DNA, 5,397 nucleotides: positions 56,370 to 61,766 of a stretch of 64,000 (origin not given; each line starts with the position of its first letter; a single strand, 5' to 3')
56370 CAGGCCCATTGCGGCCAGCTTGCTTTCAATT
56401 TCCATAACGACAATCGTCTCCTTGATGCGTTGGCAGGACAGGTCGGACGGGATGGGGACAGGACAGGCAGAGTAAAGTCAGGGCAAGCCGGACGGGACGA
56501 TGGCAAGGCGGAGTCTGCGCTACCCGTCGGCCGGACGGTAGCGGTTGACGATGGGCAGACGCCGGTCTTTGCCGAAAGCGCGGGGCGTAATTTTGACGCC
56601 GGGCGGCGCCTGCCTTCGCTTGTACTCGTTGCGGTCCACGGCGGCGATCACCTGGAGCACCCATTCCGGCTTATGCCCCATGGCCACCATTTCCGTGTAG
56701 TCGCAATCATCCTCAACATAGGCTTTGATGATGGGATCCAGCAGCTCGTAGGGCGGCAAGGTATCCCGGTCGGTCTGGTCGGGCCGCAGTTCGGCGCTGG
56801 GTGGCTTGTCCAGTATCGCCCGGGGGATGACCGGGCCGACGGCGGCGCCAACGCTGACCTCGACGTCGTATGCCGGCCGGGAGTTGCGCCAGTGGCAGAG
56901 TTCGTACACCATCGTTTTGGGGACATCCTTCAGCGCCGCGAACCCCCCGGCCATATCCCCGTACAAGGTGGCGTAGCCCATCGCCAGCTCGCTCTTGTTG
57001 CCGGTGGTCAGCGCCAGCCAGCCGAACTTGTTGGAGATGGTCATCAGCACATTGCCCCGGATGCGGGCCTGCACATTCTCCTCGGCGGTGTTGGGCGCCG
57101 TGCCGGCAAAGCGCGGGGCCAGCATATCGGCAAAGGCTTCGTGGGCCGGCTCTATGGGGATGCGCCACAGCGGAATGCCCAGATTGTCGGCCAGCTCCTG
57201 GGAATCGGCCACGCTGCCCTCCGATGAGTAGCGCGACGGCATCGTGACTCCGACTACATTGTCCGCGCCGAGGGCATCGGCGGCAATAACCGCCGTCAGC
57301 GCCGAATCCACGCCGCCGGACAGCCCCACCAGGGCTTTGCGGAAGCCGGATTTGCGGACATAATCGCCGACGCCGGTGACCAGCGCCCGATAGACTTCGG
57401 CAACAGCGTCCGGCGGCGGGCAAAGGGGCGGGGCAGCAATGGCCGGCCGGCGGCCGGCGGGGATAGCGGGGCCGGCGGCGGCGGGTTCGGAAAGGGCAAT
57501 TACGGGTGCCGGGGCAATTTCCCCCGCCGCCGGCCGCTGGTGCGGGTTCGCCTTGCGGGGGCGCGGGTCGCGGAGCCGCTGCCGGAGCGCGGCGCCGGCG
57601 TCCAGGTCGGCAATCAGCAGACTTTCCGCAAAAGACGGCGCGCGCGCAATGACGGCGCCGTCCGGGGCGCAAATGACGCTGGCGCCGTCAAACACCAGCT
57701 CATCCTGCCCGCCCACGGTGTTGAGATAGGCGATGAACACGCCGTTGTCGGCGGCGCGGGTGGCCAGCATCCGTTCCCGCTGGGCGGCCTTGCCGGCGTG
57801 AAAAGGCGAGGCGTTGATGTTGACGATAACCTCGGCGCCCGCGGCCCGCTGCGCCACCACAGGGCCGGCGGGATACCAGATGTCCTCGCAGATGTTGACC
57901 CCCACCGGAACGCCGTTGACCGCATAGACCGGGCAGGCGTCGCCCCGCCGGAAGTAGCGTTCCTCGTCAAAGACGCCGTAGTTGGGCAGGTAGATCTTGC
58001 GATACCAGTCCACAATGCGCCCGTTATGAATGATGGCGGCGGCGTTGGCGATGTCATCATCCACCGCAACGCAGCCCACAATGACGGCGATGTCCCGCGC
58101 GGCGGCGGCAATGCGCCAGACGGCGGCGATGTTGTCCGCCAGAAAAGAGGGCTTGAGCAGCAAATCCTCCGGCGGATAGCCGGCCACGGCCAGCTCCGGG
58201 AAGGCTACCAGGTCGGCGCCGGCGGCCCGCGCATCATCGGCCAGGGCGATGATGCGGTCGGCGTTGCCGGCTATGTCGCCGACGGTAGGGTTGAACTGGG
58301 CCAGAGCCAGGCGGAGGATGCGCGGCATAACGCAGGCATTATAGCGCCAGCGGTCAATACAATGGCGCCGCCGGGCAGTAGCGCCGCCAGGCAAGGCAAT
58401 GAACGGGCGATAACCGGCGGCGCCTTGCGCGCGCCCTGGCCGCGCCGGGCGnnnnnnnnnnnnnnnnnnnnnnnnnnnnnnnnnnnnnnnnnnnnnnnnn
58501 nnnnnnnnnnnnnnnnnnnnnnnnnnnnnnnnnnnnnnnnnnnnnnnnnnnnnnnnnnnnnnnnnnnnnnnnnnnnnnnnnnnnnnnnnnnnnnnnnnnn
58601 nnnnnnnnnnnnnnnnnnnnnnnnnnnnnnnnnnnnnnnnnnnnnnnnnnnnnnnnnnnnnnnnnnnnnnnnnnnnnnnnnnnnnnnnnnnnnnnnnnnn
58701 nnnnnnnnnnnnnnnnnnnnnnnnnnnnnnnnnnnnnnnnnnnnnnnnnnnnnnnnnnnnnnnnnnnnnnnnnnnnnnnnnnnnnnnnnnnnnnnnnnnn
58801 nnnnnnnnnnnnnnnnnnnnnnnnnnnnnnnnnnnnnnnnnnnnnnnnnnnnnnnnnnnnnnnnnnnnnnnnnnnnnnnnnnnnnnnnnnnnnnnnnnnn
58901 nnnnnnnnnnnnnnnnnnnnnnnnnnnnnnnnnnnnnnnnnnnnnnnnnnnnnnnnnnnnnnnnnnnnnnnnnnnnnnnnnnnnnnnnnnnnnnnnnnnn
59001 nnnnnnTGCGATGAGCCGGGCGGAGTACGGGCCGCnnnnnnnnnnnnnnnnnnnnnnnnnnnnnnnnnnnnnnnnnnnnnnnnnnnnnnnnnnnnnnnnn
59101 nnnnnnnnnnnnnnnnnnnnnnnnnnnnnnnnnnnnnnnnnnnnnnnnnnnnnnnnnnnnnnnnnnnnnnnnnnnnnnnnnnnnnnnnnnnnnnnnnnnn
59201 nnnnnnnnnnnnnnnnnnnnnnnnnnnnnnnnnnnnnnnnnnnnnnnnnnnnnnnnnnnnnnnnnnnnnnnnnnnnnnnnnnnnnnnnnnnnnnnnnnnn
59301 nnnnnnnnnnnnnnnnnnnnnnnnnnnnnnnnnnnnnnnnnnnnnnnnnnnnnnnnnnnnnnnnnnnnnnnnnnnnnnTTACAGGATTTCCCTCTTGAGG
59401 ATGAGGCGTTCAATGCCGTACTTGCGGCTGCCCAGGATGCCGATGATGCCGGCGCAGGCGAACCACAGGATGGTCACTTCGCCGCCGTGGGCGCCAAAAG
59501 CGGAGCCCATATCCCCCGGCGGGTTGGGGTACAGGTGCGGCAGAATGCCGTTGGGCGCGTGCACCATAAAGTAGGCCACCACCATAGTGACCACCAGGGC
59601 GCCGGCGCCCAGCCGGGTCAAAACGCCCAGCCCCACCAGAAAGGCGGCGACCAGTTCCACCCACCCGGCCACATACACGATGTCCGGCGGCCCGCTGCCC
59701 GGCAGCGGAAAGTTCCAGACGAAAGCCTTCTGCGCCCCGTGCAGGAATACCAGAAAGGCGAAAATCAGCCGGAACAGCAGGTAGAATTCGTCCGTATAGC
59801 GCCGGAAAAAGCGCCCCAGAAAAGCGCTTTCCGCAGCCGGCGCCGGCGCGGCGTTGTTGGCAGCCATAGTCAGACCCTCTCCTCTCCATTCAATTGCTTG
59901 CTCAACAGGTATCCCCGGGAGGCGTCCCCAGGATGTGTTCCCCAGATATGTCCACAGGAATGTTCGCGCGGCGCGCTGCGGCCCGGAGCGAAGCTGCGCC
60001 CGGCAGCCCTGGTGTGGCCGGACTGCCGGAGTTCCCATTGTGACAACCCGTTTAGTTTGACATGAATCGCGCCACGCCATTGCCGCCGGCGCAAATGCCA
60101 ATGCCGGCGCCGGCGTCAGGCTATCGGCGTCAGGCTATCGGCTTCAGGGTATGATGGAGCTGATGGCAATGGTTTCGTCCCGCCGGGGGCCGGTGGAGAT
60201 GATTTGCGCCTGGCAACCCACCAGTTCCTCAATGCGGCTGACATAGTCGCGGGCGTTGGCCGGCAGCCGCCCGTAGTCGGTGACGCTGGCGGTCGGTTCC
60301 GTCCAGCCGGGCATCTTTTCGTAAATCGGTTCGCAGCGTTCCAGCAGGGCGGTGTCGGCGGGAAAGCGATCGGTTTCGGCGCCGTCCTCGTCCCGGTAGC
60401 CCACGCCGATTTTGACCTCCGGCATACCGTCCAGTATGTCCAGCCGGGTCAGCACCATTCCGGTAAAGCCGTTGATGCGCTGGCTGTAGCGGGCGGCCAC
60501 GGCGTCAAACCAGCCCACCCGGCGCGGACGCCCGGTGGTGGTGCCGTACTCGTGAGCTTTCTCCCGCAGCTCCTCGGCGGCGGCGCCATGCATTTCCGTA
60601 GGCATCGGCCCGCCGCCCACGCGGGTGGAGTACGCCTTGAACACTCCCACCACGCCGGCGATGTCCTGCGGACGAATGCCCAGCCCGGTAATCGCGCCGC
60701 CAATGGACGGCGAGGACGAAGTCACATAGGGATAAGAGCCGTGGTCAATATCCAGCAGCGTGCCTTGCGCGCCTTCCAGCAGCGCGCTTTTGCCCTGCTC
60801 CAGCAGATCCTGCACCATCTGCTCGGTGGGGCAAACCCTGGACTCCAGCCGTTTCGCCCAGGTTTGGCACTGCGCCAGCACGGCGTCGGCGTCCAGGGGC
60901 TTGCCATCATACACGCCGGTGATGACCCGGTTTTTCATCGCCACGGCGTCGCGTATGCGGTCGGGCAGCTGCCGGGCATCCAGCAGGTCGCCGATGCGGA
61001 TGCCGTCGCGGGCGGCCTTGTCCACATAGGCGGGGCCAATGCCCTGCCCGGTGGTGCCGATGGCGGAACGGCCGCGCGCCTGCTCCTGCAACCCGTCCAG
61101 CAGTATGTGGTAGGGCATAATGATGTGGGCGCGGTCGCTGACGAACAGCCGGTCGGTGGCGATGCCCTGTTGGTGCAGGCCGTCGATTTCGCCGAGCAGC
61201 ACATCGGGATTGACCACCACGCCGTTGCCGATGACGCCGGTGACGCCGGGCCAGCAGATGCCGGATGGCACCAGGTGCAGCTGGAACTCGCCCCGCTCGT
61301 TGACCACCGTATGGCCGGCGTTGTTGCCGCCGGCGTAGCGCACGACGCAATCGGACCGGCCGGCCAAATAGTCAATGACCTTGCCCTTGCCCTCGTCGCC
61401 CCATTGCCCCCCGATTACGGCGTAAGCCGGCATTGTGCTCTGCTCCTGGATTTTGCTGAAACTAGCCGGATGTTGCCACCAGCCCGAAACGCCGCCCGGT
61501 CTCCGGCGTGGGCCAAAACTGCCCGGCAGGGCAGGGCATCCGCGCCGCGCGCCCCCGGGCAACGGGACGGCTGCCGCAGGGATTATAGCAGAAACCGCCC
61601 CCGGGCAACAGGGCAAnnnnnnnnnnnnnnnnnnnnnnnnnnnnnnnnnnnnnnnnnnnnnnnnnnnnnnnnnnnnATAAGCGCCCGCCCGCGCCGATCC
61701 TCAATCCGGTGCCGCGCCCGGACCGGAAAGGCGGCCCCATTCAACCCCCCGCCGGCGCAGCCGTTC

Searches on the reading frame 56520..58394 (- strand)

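Call 18: search_protein_families(library=pfam, proteins=[window:56520-58394:-], max_evalue=0.001)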
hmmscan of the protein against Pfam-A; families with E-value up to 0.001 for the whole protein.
window:56520-58394:- (624 aa): 2 families
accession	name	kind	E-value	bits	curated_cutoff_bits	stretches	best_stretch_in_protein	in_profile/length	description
PF02540.23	NAD_synthase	-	1e-69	234.8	21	1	335-596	2-242/242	NAD synthase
PF00795.27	CN_hydrolase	-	1.5e-41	142.9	23.2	1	28-266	1-248/256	Carbon-nitrogen hydrolase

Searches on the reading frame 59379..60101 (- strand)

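Call 18: search_protein_families(library=pfam, proteins=[window:59379-60101:-], max_evalue=0.001)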
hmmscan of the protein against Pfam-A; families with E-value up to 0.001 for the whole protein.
window:59379-60101:- (240 aa): 1 family
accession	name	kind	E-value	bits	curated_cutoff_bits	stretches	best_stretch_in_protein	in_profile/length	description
PF07681.17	DoxX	-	1.7e-10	41.8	23.6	1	108-182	3-85/85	DoxX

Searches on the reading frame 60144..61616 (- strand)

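Call 18: search_protein_families(library=pfam, proteins=[window:60144-61616:-], max_evalue=0.001)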
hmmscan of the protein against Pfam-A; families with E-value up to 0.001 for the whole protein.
window:60144-61616:- (490 aa): 1 family
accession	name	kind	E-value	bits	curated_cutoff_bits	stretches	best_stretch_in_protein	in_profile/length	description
PF00709.27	Adenylsucc_synt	-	4.4e-175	582.8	27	1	66-483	1-416/416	Adenylosuccinate synthetase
